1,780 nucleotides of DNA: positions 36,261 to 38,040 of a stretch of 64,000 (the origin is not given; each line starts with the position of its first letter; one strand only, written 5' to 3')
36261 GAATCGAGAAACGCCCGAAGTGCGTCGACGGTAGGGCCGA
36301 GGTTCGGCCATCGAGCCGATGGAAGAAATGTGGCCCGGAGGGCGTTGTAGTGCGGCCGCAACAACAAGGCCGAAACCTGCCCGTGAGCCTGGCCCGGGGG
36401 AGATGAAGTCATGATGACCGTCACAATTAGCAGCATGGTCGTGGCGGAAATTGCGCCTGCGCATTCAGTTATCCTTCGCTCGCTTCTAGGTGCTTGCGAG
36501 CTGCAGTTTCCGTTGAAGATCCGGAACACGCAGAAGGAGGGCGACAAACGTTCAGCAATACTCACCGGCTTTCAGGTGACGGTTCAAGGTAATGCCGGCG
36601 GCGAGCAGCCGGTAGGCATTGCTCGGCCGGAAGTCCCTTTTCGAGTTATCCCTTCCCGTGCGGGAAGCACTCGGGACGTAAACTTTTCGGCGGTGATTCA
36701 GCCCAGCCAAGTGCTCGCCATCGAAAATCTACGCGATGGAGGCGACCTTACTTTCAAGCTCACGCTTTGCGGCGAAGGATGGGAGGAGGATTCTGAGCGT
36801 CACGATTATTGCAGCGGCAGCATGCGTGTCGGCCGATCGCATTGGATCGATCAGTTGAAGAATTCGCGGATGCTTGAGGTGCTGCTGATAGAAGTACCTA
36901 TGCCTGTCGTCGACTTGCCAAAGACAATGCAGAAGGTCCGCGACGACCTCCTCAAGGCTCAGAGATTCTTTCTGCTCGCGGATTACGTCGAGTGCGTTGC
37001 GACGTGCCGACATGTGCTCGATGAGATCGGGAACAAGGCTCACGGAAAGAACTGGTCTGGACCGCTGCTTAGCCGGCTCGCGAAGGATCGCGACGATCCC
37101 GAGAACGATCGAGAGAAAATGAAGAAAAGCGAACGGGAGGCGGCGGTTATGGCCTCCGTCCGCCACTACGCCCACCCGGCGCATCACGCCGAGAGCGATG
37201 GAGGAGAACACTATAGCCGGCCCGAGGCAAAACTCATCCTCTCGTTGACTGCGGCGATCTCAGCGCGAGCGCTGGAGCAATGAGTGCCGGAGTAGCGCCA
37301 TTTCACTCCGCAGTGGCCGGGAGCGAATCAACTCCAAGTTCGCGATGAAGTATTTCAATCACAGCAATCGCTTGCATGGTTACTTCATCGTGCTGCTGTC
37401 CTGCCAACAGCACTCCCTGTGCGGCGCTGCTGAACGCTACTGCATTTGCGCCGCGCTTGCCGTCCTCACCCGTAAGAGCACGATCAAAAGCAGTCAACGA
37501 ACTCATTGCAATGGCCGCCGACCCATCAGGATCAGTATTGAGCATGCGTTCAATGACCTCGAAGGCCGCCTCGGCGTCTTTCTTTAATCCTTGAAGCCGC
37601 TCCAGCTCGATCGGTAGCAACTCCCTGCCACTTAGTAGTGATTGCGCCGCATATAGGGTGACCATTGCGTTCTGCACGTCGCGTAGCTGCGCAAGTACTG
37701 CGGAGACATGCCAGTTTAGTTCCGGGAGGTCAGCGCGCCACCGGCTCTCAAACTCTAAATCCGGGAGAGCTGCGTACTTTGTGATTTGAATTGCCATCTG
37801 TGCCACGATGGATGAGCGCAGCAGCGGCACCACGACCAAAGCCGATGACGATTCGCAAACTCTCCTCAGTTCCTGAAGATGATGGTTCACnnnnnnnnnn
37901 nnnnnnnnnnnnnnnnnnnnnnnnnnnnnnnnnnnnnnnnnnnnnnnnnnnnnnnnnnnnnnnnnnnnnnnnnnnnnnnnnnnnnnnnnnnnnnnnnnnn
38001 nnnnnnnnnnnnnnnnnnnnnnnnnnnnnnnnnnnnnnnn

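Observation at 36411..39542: P-loop NTPase with N-terminal nuclease-like motif plus two orphan ORFs: candidate uncharacterised defence system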

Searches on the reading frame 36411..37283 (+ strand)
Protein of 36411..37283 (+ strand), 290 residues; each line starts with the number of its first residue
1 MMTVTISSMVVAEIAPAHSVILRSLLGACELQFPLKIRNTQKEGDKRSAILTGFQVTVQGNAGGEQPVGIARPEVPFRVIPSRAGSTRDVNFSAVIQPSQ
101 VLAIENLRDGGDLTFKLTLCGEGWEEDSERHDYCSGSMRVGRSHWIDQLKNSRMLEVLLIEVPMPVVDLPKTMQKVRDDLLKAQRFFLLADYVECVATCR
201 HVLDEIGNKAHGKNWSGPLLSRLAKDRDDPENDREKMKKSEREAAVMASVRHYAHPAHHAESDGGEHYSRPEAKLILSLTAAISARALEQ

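Call 3: search_protein_families(library=pfam, proteins=[window:36411-37283:+], max_evalue=0.1)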
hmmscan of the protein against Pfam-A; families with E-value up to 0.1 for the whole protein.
window:36411-37283:+ (290 aa): 0 families

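Call 4: search_protein_families(library=padloc, proteins=[window:36411-37283:+], max_evalue=0.1)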
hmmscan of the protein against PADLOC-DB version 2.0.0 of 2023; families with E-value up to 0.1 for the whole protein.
window:36411-37283:+ (290 aa): 0 families

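Call 5: search_protein_families(library=ncbifam, proteins=[window:36411-37283:+], max_evalue=0.1)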
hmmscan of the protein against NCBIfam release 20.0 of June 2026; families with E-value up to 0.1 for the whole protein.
window:36411-37283:+ (290 aa): 1 family
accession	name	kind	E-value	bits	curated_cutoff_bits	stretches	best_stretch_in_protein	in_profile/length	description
NF006111.0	PRK08262.1-1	equivalog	0.045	12.4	825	1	6-84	295-373/493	M20 family peptidase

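Call 22: find_homologous_proteins(query=window:36411-37283:+)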
Query window:36411-37283:+ (290 aa): 15 proteins with E <= 0.001 among 1303 candidates.
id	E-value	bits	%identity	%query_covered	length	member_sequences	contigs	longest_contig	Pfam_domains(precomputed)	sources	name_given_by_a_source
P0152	4.9e-190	648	100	100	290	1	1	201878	-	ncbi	-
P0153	4.8e-69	251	44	99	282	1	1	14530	-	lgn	-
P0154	3.8e-66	242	44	99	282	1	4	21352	-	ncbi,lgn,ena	-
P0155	1.2e-58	217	42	99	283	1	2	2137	-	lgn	-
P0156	5.1e-56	208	41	100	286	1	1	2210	-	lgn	-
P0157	2.2e-55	206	42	97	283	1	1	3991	-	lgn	-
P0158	3.2e-54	202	42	99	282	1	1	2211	-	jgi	jgi:hypothetical protein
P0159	7.6e-54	201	41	97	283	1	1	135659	-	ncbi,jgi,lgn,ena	jgi:hypothetical protein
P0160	1.1e-52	197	40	97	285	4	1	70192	-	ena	-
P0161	1.4e-52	197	41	99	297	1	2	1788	-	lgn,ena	-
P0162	1.1e-51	194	41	99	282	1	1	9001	-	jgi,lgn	jgi:hypothetical protein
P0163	5.2e-49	185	40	99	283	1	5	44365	-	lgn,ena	-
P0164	5.4e-49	185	41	97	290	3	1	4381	-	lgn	-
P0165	4.4e-47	179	43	79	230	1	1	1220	-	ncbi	ncbi:MAG: hypothetical protein ACRD9W_18935, partial [Terriglobia bacterium]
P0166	3.4e-44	170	37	93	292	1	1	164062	-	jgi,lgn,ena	-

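Call 23: find_encoding_contigs(protein=P0159, flank=6000, max_places=3)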
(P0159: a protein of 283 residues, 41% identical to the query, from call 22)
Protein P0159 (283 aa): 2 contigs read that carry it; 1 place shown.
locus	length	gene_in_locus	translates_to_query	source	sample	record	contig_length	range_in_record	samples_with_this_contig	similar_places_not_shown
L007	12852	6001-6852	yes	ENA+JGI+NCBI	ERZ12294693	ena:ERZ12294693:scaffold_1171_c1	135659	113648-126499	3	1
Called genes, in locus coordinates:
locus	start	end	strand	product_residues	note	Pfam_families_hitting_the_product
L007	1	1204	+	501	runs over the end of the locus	-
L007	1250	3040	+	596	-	PF13401:AAA_22 (faint), PF07728:AAA_5, PF28529:McrB_lid (weak)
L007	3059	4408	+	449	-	PF10117:McrBC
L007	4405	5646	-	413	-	-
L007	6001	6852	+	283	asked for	-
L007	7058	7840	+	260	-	PF17194:AbiEi_3_N, PF11459:AbiEi_3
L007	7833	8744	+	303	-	PF08843:AbiEii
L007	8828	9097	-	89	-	-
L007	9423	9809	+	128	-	PF03625:DUF302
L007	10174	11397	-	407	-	PF00999:Na_H_Exchanger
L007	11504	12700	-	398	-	-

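Call 24: find_encoding_contigs(protein=P0154, flank=6000, max_places=3)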
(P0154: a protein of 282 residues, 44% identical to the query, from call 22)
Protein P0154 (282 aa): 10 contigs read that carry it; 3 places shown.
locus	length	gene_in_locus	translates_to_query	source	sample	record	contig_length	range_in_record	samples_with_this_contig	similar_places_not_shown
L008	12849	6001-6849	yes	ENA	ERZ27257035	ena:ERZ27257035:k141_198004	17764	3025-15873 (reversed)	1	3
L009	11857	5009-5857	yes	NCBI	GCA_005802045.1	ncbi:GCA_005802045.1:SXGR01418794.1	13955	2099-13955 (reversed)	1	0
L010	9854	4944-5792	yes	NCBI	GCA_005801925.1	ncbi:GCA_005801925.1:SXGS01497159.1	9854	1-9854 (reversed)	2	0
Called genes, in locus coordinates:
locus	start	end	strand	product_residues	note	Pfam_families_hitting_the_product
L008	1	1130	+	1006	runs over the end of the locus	?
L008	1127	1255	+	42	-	-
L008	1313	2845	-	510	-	-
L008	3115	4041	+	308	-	-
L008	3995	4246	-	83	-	-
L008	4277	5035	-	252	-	-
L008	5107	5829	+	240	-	-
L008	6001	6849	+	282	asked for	-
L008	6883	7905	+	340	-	-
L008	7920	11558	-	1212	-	PF13289:SIR2_2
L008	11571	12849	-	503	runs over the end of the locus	-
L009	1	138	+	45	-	?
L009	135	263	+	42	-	-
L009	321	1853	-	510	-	-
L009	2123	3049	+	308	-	-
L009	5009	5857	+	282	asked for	-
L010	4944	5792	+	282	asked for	-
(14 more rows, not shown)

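Call 25: find_encoding_contigs(protein=P0166, flank=6000, max_places=3)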
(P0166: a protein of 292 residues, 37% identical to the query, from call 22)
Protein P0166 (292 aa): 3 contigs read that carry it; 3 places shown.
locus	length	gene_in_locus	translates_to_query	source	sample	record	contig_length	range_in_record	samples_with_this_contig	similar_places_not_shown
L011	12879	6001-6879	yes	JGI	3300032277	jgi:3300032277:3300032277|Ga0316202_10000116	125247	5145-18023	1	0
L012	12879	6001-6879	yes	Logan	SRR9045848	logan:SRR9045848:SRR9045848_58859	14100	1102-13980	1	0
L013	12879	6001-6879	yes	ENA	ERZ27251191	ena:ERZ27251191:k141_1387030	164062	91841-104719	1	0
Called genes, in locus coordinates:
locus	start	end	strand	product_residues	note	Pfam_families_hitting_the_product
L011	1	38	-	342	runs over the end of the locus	PF00589:Phage_integrase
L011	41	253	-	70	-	-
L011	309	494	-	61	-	PF12728:HTH_17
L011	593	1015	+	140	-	PF12844:HTH_19 (weak), PF01381:HTH_3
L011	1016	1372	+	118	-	-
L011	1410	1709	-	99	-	-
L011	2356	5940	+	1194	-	PF07693:KAP_NTPase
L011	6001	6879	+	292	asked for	-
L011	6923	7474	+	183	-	-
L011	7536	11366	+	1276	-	PF13289:SIR2_2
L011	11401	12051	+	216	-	-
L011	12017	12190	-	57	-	-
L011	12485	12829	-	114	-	PF21983:NikA-like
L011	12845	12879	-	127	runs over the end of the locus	-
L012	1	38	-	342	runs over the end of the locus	PF00589:Phage_integrase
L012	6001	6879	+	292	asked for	-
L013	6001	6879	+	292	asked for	-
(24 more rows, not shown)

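Call 35: search_solved_structures(query=A4, max_evalue=5)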
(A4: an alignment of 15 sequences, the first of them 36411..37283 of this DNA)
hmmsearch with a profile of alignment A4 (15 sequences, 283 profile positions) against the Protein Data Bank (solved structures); distinct sequences matched with E-value up to 5: 4.
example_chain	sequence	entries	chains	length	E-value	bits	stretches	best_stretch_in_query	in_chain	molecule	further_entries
3fwv_A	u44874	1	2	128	0.55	12.6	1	173-206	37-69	Hsc70/Hsp90-organizing protein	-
3esk_A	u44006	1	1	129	1.1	11.7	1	177-207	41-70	Stress-induced-phosphoprotein 1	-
1elr_A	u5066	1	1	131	1.1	11.7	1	177-207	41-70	TPR2A-DOMAIN OF HOP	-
2nc9_A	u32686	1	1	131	1.1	11.7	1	177-207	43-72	Stress-induced-phosphoprotein 1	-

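Call 36: search_protein_families(library=phrogs, proteins=[window:36411-37283:+], max_evalue=0.01)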
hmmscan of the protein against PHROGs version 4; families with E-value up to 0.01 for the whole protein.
window:36411-37283:+ (290 aa): 0 families

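Call 55: predict_structure(alignment_id=A4)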
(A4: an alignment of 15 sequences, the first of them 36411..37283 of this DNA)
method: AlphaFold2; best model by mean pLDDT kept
length: 290 residues; sequences in the alignment: 15
mean_pLDDT: 85.0   pTM: 0.76
mean pLDDT of the five models: 85.0, 85.0, 84.6, 82.8, 79.4
residues with pLDDT >= 90: 120; 70-90: 140; 50-70: 27; < 50: 3
segments of 3 or more residues with pLDDT < 50: 263-265
pLDDT, mean of each block of 10 residues (from residue 1): 88 93 92 95 84 95 87 92 83 94 89 93 80 84 91 77 71 88 89 91 91 86 70 69 87 73 62 90 82
secondary structure, 60 per line:
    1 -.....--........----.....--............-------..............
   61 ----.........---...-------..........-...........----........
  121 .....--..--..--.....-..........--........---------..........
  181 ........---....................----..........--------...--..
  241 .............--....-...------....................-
elements in order: E2-6 E9-16 E21-25 E28-39 E47-60 E65-73 E77-79 E87-96 H98-108 E113-125 E136-140 H142-151 H154-161 H171-188 H192-211 H216-225 H239-253 H256-259 H270-289

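Call 66: search_protein_families(library=pfam, alignment_id=A4, max_evalue=1)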
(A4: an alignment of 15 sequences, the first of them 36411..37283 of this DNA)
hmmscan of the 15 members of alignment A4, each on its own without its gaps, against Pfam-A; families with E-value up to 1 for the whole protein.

A. member 1, window:36411-37283:+ (290 aa): 0 families

B. families by the number of members that match (of 15 scanned): 1 family
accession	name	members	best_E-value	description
PF21729.3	IRX15_IRX15L_GXM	1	0.043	IRX15/IRX15L/GXM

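Call 67: fold_search(model_id=the predicted structure, library=pdb)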
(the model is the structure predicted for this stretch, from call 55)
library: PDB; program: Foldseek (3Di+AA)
matches with E <= 10: 1260; with E <= 0.001: 7
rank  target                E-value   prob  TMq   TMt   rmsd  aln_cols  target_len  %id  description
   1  3but                  6.1e-05  1.00  0.30  0.57   4.4       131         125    8  Crystal structure of protein Af_0446 from Archaeoglobus fulgidus (released 2008-01-15)
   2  1xo8_MODEL_1_A        2.3e-04  1.00  0.31  0.53   4.2       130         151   12  Solution structure of AT1g01470 from Arabidopsis Thaliana (released 2004-10-19)
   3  1tza_A                3.4e-04  1.00  0.25  0.46   6.4       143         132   11  X-ray structure of Northeast Structural Genomics Consortium target SoR45 (released 2004-07-27)
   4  8b7d                  4.7e-04  1.00  0.27  0.44   5.7       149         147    9  Luminal domain of TMEM106B (released 2023-07-19)
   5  1tza_B                4.9e-04  1.00  0.29  0.56   4.8       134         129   12  X-ray structure of Northeast Structural Genomics Consortium target SoR45 (released 2004-07-27)
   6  1xvs_A                7.6e-04  1.00  0.25  0.51   6.7       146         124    8  Crystal structure of apaG Protein from Vibrio cholerae (released 2004-12-14)
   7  6zlx                  8.1e-04  1.00  0.24  0.28  10.3       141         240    9  The structure of the ClpX-associated factor PDIP38 (released 2021-07-14)
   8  5hdw                  1.3e-03  1.00  0.28  0.54   6.0       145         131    7  ApaG Domain of FBxo3 (released 2016-04-06)
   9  9kbf_C                1.5e-03  1.00  0.27  0.20   7.5       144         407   10  Cryo-EM structure of the SKP1-FBXO3 complex (released 2025-02-19)
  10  1xq4_C                1.6e-03  1.00  0.24  0.48   7.9       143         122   12  Crystal Structure of the Putative ApaA Protein from Bordetella pertussis, Northeast Structural Genomics Target BeR40 (released 2004-11-09)
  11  2wll_A                1.6e-03  0.98  0.22  0.24   6.7       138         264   12  POTASSIUM CHANNEL FROM BURKHOLDERIA PSEUDOMALLEI (released 2010-06-09)
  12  4i3g_B                1.6e-03  0.94  0.19  0.09   9.1       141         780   13  Crystal Structure of DesR, a beta-glucosidase from Streptomyces venezuelae in complex with D-glucose. (released 2013-02-20)
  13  2f1e_MODEL_1_A        1.8e-03  1.00  0.24  0.47   5.9       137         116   12  Solution structure of ApaG protein (released 2006-10-24)
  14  9nmt_A                2.4e-03  0.99  0.24  0.24   7.2       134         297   14  ML418 bound inwardly rectifying potassium channel Kir7.1 R162Q mutant (released 2026-01-28)
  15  3eif                  2.4e-03  0.98  0.24  0.10   6.9       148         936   14  1.9 angstrom crystal structure of the active form of the C5a peptidase from Streptococcus pyogenes (ScpA) (released 2009-02-24)
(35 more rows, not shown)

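Call 75: find_encoding_contigs(protein=P0160, flank=6000, max_places=1)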
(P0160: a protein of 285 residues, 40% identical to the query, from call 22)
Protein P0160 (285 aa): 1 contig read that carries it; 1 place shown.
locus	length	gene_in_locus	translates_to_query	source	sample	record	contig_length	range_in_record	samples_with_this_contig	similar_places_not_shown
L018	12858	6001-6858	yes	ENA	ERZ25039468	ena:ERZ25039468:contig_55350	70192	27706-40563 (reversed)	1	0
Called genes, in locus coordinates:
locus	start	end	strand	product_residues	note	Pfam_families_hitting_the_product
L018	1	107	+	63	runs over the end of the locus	-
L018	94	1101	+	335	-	PF13191:AAA_16 (faint), PF00004:AAA, PF07728:AAA_5 (weak)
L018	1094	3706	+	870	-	PF00082:Peptidase_S8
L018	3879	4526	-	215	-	-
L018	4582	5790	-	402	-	PF24098:DUF7380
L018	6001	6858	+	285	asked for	-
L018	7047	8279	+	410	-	-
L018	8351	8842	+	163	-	-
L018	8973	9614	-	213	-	PF01872:RibD_C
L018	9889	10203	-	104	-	-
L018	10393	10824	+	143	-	-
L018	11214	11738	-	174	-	-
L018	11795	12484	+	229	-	-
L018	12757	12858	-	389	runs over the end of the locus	PF14294:DUF4372, PF01609:DDE_Tnp_1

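Call 76: find_encoding_contigs(protein=P0163, flank=6000, max_places=1)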
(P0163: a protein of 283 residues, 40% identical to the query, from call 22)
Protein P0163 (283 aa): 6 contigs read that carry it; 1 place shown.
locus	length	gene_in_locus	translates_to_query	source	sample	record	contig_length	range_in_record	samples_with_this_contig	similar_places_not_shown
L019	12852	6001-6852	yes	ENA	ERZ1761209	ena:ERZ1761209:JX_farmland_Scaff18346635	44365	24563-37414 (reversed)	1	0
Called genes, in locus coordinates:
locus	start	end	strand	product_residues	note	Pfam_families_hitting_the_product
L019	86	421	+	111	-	PF13560:HTH_31 (weak)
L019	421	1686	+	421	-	PF13657:Couple_hipA (weak), PF07804:HipA_C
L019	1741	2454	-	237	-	-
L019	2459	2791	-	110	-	PF12844:HTH_19 (weak), PF01381:HTH_3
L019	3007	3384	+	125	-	-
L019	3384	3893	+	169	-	-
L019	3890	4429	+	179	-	PF14464:Prok-JAB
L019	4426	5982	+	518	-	PF27312:BilD_N (weak), PF00899:ThiF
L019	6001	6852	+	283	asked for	-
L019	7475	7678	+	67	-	-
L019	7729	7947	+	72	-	-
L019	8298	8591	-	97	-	PF01609:DDE_Tnp_1, PF13586:DDE_Tnp_1_2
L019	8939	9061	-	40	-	PF13340:DUF4096 (weak)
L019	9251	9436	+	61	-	PF00903:Glyoxalase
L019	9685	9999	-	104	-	-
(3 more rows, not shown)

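Call 80: search_protein_families(library=padloc, alignment_id=A4, max_evalue=0.1)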
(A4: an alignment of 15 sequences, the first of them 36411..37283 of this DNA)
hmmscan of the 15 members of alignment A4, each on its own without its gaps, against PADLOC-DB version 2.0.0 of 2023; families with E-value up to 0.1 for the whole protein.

A. member 1, window:36411-37283:+ (290 aa): 0 families

B. families by the number of members that match (of 15 scanned): 0 families

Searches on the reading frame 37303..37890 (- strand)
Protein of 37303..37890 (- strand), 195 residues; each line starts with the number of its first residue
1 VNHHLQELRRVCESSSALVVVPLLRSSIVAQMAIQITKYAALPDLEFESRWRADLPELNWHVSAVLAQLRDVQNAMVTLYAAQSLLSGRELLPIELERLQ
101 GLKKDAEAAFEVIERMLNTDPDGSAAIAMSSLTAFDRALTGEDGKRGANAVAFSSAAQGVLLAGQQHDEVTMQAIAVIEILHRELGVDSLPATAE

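Call 3: search_protein_families(library=pfam, proteins=[window:37303-37890:-], max_evalue=0.1)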
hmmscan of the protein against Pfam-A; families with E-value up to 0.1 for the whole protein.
window:37303-37890:- (195 aa): 1 family
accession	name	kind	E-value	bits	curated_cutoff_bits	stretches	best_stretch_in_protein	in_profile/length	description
PF00532.27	Peripla_BP_1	-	0.0029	17.5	22.2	1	76-188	139-252/281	Periplasmic binding proteins and sugar binding domain of LacI family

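Call 4: search_protein_families(library=padloc, proteins=[window:37303-37890:-], max_evalue=0.1)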
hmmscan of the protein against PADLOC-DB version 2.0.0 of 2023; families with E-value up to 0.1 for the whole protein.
window:37303-37890:- (195 aa): 0 families

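Call 5: search_protein_families(library=ncbifam, proteins=[window:37303-37890:-], max_evalue=0.1)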
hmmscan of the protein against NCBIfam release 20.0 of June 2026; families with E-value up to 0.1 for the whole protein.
window:37303-37890:- (195 aa): 0 families

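Call 36: search_protein_families(library=phrogs, proteins=[window:37303-37890:-], max_evalue=0.01)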
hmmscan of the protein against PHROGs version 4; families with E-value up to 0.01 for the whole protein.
window:37303-37890:- (195 aa): 0 families
